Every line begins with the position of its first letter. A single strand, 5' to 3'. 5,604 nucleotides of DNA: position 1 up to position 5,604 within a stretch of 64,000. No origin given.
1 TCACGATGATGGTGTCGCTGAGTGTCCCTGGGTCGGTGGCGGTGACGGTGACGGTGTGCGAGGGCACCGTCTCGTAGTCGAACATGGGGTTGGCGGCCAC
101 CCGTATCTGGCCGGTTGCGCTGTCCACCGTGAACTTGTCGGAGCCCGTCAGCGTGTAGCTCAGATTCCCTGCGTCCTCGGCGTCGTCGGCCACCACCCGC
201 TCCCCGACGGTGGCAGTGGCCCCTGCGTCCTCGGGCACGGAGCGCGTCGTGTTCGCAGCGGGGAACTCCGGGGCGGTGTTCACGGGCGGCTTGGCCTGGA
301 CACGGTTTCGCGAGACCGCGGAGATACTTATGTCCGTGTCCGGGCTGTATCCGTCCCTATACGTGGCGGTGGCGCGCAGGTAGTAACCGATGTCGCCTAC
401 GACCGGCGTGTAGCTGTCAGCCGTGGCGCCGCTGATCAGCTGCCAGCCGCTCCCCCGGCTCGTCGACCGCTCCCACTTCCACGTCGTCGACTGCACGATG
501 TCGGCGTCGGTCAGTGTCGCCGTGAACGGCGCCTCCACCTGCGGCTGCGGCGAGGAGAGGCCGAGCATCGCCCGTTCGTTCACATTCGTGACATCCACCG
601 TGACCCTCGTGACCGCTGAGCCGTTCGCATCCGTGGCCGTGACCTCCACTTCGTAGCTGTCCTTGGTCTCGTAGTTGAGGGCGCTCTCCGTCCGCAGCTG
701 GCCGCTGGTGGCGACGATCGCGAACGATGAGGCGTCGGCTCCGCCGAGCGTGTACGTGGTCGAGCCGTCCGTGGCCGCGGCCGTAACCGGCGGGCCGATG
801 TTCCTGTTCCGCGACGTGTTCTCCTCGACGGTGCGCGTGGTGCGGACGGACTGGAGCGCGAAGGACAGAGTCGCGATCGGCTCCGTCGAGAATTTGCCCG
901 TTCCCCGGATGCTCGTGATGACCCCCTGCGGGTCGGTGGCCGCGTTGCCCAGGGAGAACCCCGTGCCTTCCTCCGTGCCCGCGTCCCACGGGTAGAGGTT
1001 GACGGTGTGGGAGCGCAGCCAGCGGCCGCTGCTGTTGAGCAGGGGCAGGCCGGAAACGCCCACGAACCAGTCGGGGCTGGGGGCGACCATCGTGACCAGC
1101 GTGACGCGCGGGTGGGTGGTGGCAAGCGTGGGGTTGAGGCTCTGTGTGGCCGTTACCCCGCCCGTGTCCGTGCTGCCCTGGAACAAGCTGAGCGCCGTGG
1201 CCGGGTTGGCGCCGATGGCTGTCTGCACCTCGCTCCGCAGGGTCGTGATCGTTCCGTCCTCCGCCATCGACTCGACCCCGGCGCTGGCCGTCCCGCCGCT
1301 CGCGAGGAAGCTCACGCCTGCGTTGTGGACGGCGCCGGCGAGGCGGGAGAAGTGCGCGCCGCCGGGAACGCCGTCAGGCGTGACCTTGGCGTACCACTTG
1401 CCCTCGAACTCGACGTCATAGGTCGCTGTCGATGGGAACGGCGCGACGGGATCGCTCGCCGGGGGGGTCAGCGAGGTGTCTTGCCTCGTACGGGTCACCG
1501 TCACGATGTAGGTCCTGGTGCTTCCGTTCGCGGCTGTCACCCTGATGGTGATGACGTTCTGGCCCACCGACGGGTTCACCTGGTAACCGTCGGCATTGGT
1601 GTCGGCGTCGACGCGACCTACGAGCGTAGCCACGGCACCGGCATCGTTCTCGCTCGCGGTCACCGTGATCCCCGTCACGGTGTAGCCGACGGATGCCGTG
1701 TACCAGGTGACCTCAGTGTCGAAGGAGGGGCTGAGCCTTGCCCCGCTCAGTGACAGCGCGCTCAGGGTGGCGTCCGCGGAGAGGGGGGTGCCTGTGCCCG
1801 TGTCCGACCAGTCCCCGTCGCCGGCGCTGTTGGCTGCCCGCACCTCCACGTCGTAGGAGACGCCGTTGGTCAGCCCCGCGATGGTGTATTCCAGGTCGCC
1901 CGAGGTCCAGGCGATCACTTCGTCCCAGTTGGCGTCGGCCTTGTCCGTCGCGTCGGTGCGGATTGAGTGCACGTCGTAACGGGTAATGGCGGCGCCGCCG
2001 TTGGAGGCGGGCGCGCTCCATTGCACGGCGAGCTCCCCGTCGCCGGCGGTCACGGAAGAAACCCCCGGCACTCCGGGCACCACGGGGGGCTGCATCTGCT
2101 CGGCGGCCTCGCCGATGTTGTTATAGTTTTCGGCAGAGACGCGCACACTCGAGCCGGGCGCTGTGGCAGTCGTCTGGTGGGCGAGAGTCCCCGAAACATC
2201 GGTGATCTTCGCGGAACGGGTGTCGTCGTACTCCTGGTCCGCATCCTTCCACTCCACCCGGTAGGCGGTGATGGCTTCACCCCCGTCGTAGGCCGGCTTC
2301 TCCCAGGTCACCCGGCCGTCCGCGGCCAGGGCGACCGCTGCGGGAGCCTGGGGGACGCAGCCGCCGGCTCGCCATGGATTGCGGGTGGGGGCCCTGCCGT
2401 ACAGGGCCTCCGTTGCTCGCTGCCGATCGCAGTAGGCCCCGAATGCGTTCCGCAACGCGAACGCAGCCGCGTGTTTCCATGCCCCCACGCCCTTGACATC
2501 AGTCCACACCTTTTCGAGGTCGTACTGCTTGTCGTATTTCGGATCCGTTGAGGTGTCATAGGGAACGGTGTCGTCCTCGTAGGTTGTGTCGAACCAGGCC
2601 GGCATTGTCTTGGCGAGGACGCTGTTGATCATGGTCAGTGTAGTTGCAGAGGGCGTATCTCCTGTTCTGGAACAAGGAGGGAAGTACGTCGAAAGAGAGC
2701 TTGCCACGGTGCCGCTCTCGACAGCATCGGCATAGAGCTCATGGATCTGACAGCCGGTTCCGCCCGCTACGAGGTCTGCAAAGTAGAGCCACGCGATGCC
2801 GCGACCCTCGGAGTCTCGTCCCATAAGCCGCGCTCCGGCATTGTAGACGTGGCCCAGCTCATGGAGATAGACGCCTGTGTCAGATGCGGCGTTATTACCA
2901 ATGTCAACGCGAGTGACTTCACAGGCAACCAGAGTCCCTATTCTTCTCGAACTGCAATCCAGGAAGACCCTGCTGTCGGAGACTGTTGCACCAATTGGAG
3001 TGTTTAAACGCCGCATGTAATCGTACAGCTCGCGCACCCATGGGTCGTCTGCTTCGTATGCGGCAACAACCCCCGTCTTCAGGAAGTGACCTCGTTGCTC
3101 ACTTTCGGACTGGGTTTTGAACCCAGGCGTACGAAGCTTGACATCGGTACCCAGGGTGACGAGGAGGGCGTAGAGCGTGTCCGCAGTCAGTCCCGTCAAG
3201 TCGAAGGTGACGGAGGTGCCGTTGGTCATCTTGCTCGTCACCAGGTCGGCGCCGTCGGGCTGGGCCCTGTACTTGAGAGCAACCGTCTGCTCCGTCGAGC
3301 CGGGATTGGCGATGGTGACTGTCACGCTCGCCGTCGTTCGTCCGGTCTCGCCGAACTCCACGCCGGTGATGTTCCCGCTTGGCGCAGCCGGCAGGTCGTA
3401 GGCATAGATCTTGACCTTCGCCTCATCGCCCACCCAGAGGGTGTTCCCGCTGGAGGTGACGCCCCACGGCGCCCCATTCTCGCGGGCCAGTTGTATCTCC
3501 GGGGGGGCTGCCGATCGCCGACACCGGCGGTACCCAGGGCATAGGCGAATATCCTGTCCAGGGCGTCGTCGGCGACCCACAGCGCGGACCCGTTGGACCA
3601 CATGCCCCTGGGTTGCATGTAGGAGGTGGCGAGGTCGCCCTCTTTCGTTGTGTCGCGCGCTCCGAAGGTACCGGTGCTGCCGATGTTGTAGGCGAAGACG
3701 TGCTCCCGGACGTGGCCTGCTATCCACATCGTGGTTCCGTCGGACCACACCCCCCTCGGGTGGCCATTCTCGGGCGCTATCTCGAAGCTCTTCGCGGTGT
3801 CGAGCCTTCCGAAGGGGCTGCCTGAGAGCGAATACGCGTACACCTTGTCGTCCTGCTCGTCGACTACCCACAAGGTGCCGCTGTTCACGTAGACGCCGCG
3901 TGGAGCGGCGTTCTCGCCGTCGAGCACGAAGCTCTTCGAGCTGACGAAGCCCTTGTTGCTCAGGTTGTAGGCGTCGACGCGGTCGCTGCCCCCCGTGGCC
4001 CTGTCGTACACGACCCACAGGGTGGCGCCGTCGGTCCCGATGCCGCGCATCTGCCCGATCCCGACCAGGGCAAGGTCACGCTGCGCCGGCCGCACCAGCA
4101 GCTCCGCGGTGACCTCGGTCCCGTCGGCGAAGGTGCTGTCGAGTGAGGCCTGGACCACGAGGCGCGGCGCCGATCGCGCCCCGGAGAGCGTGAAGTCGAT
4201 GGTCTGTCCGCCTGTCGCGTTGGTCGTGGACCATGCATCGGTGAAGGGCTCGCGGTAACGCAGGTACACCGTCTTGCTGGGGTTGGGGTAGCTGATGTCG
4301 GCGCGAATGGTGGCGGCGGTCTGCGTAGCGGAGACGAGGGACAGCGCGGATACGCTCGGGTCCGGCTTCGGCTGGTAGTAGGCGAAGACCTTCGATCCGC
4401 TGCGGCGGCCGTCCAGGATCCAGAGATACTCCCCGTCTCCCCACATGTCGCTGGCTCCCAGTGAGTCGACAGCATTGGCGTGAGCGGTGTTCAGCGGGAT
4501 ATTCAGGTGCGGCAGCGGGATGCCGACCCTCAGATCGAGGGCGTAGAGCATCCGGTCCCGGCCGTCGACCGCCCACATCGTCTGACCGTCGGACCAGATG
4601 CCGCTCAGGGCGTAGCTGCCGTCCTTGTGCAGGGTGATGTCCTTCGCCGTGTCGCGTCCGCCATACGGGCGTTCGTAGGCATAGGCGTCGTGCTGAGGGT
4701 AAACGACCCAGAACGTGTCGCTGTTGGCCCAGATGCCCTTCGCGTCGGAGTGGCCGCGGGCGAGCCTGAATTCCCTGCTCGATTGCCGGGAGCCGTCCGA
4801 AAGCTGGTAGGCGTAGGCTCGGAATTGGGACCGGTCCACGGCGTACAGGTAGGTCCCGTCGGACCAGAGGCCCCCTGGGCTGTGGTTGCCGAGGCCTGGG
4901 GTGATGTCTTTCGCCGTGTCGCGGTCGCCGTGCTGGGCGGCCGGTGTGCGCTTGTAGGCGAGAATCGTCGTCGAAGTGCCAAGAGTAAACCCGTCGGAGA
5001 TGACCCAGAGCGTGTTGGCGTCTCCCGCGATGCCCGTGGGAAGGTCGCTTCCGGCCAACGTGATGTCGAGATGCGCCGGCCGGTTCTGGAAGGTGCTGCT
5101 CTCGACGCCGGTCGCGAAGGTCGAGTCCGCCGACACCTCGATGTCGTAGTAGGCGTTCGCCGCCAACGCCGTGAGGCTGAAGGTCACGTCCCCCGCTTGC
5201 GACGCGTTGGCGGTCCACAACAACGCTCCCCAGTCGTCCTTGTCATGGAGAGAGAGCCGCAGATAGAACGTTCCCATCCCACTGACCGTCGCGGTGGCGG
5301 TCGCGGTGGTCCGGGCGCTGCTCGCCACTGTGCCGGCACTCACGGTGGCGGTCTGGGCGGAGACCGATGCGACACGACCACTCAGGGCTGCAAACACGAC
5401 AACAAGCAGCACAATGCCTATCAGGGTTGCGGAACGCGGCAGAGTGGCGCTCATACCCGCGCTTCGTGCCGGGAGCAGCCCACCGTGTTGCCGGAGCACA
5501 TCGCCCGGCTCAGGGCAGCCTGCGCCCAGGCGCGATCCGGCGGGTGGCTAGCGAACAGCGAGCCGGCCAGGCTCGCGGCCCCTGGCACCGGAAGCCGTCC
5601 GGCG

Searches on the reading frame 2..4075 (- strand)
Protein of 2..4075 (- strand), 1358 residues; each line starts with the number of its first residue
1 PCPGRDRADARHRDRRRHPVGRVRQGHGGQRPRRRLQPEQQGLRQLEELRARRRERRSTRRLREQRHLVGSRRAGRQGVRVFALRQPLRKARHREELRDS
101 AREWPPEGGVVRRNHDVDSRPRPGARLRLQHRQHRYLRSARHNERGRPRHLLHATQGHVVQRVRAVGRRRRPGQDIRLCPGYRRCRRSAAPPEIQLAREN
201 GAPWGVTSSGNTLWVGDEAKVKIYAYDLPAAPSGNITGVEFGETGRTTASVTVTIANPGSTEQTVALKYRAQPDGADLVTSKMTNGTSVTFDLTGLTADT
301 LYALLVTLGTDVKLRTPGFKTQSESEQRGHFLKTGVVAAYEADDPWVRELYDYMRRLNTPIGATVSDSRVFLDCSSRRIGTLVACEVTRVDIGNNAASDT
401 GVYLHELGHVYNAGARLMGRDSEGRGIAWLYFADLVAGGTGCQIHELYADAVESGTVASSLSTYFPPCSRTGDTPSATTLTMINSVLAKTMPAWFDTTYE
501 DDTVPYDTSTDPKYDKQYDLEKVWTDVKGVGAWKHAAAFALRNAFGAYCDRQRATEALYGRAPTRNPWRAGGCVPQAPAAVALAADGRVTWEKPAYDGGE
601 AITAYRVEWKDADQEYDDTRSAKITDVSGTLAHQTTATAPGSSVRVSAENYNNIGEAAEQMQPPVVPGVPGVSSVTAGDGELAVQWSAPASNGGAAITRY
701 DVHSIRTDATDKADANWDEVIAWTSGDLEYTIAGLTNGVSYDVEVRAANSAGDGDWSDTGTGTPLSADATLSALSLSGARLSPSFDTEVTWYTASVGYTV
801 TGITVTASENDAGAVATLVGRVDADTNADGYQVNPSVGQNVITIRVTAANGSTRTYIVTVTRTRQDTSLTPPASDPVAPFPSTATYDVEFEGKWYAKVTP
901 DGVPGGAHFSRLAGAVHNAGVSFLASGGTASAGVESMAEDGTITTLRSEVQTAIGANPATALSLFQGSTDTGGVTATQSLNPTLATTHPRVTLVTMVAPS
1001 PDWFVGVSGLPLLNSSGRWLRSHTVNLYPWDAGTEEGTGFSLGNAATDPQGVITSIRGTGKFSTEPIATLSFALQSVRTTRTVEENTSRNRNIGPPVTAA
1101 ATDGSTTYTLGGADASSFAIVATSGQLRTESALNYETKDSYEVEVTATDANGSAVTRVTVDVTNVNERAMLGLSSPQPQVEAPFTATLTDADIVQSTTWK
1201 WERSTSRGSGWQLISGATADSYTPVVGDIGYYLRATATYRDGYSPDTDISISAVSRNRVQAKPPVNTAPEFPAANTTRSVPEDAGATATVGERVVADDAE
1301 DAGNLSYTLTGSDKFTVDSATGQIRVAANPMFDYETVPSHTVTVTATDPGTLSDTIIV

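Call 17: search_protein_families(library=pfam, max_evalue=0.01, proteins=[window:2-4075:-])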
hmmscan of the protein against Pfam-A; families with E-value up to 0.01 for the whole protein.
window:2-4075:- (1358 aa): 7 families
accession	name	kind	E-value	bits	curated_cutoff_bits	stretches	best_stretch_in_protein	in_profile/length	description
PF06468.19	Spond_N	-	1.1e-36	127.3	24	1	884-1058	1-174/194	Spondin_N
PF00028.23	Cadherin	-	1.5e-15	57.8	28.8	2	1083-1163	5-93/93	Cadherin domain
PF00041.27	fn3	-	1.5e-15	57.6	25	2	673-759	7-80/84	Fibronectin type III domain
PF12733.13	Cadherin-like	-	2.9e-13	50.5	24.2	1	771-862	1-88/89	Cadherin-like beta sandwich domain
PF25059.1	FN3_DSCAM-DSCAML_C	-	8.4e-05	23.3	39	0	693-753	16-70/89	DSCAM/DSCAML C-terminal Fn3-like domain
PF16709.11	SCAB-Ig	-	0.0051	17.3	27.6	0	1194-1239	25-70/98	Ig domain of plant-specific actin-binding protein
PF16656.11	Pur_ac_phosph_N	-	0.0086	17.1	30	1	675-761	8-90/93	Purple acid Phosphatase, N-terminal domain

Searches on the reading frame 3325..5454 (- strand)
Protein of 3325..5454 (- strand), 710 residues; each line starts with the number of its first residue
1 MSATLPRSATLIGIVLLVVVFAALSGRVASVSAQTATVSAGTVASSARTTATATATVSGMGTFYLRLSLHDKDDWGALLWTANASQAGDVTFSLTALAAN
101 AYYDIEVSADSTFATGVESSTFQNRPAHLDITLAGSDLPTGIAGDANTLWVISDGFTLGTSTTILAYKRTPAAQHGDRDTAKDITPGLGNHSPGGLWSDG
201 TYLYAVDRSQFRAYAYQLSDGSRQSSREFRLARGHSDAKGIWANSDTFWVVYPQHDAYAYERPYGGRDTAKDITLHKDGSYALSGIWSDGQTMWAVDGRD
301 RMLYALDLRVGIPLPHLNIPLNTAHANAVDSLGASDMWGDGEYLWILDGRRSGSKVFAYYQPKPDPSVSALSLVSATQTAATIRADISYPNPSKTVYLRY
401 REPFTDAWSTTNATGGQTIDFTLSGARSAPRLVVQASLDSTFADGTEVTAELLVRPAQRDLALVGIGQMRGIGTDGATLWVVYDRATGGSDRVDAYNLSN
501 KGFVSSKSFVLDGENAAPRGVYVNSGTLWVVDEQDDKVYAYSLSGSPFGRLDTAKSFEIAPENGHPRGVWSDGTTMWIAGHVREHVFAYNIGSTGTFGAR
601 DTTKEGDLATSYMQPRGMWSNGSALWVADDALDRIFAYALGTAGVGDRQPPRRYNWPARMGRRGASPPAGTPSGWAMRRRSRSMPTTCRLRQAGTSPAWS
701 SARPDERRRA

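Call 17: search_protein_families(library=pfam, max_evalue=0.01, proteins=[window:3325-5454:-])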
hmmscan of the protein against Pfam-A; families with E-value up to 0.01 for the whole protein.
window:3325-5454:- (710 aa): 1 family
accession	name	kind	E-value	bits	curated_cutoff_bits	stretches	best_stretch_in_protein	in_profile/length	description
PF13449.12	Phytase-like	-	0.0049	17.2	27.6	0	476-562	15-115/284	Esterase-like activity of phytase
